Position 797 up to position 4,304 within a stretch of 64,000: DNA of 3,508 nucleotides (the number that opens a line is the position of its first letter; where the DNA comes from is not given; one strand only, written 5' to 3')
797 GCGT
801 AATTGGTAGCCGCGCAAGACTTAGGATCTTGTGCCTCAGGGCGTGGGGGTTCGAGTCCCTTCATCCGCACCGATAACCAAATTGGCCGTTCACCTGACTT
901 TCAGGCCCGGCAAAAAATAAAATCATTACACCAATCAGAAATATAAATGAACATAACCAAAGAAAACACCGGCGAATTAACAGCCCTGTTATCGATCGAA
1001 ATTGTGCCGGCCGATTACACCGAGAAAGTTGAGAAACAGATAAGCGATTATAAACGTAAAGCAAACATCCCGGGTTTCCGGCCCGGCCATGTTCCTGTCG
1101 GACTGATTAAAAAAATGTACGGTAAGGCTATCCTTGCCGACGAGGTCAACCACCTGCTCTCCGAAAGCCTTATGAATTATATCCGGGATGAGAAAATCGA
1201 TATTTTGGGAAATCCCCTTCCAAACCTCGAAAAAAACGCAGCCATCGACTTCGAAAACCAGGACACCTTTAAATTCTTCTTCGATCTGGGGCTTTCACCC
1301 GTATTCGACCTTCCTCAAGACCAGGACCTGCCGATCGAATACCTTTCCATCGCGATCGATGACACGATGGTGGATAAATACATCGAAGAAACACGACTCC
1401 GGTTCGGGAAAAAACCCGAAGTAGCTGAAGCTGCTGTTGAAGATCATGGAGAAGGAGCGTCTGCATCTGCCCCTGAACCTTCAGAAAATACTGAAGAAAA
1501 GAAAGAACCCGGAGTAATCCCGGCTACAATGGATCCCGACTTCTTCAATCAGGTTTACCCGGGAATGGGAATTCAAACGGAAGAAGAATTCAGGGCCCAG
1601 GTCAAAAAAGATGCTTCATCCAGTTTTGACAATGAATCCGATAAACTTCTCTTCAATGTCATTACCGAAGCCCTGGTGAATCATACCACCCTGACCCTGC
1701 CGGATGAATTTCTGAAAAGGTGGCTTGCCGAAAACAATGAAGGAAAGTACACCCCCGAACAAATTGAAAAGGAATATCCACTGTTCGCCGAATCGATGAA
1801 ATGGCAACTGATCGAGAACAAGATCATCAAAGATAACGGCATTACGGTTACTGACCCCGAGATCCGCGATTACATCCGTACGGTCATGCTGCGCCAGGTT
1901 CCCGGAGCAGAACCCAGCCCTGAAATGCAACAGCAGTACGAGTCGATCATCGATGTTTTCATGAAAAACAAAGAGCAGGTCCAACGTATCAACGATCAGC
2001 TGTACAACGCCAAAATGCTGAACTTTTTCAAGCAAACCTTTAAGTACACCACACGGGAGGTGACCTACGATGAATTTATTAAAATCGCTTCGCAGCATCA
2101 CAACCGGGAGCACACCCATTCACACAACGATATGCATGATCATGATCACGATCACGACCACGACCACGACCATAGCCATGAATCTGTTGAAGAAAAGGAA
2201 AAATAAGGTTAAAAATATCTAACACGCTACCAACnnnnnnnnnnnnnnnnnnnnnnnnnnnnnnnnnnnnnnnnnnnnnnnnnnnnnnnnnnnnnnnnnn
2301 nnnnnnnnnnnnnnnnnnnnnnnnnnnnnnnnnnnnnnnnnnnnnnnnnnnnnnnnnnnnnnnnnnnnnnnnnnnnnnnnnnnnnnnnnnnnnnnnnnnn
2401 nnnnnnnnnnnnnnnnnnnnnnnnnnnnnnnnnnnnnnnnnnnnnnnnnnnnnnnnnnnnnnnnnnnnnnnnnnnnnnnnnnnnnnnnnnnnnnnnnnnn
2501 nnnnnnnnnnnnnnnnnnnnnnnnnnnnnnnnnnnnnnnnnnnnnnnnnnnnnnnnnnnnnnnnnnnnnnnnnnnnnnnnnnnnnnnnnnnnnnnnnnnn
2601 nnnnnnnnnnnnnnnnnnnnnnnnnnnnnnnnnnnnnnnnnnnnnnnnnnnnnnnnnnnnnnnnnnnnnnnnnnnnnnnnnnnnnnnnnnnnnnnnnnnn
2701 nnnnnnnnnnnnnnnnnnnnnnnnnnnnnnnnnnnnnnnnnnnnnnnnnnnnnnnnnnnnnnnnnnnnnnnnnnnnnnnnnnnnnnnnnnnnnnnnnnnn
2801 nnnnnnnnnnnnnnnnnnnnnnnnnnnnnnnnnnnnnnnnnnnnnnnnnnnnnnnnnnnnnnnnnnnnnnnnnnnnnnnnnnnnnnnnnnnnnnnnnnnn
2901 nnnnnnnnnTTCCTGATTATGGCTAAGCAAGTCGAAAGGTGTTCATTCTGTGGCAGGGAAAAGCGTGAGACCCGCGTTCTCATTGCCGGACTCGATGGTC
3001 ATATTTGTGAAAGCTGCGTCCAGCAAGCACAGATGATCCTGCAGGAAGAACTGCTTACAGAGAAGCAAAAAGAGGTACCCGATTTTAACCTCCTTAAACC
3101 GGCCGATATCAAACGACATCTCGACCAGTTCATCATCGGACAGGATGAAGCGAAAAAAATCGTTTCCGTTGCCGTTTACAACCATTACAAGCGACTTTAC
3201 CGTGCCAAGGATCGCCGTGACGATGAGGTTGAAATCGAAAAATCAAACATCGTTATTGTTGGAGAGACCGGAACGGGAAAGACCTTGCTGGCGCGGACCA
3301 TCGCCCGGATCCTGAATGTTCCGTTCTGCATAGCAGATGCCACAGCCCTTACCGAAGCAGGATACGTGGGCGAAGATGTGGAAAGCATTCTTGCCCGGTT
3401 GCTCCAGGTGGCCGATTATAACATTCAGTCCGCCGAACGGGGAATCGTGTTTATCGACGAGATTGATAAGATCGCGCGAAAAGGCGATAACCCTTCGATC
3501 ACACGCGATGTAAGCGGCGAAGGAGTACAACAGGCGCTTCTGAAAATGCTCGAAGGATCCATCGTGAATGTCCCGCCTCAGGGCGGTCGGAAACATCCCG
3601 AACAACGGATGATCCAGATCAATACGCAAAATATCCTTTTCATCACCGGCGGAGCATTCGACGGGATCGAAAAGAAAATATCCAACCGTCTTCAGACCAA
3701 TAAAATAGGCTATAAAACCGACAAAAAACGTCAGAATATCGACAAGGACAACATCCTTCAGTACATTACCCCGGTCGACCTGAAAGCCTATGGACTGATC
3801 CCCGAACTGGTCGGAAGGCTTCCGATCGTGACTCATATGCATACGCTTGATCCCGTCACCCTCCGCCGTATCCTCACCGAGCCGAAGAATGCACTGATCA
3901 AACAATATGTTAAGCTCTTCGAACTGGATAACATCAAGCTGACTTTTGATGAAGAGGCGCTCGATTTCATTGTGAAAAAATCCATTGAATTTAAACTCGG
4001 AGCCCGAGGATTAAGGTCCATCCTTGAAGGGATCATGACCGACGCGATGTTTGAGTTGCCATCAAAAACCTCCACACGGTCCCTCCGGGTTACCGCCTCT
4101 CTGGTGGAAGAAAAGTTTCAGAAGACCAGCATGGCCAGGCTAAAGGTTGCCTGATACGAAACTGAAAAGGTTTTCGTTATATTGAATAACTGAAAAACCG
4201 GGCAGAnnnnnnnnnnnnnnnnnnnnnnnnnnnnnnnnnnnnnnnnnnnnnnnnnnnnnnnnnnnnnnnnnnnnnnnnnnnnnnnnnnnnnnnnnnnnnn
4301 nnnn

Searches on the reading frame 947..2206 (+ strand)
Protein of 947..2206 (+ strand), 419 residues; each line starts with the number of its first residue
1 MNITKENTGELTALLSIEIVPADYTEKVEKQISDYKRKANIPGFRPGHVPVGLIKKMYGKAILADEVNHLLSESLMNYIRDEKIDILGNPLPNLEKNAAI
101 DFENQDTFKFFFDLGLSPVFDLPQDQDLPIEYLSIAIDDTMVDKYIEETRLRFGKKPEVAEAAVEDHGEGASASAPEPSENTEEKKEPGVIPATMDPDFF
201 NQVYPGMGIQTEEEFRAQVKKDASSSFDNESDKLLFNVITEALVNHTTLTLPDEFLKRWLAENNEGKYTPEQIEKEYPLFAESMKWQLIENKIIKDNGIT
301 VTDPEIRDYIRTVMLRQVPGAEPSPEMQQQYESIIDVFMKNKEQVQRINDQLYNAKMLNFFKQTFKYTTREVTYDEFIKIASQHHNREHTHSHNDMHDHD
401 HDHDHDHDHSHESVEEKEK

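Call 58: search_protein_families(library=pfam, proteins=[window:947-2206:+], max_evalue=0.00001)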
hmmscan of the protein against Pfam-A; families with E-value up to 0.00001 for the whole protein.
window:947-2206:+ (419 aa): 1 family
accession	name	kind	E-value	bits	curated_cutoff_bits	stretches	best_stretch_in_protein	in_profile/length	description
PF05697.18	Trigger_N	-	2.3e-33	116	22.2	1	1-148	1-143/144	Bacterial trigger factor protein (TF)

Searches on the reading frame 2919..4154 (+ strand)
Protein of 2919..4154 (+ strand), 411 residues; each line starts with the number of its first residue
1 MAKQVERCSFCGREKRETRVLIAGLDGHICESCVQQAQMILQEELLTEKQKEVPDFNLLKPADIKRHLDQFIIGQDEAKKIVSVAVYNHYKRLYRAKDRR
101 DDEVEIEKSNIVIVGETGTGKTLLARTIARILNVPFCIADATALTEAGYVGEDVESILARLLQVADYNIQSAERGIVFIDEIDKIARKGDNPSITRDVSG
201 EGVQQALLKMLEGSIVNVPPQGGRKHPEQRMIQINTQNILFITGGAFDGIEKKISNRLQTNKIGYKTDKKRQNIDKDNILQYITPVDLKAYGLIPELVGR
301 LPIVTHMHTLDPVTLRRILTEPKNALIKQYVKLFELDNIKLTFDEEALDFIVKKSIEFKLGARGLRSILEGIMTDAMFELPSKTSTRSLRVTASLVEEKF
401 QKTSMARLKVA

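Call 58: search_protein_families(library=pfam, proteins=[window:2919-4154:+], max_evalue=0.00001)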
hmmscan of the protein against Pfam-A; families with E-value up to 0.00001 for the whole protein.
window:2919-4154:+ (411 aa): 7 families
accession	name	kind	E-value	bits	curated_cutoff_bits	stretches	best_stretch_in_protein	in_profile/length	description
PF07724.20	AAA_2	-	2.4e-30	106.2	27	1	108-304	3-166/166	AAA domain (Cdc48 subfamily)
PF00004.35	AAA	-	1e-16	62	21.2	1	112-257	2-122/131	ATPase family associated with various cellular activities (AAA)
PF06689.19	zf-C4_ClpX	-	2.6e-14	53.3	27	1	7-43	2-39/39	ClpX C4-type zinc finger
PF10431.15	ClpB_D2-small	-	3e-12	46.9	21.9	1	313-384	4-71/81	C-terminal, D2-small domain, of ClpB protein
PF00493.29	MCM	-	3e-06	27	23.3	1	68-188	22-136/224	MCM P-loop domain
PF07728.20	AAA_5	-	6.5e-06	26.6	22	0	110-187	1-80/139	AAA domain (dynein-related subfamily)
PF00158.32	Sigma54_activat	-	9e-06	25.9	20.2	0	103-130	17-44/168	Sigma-54 interaction domain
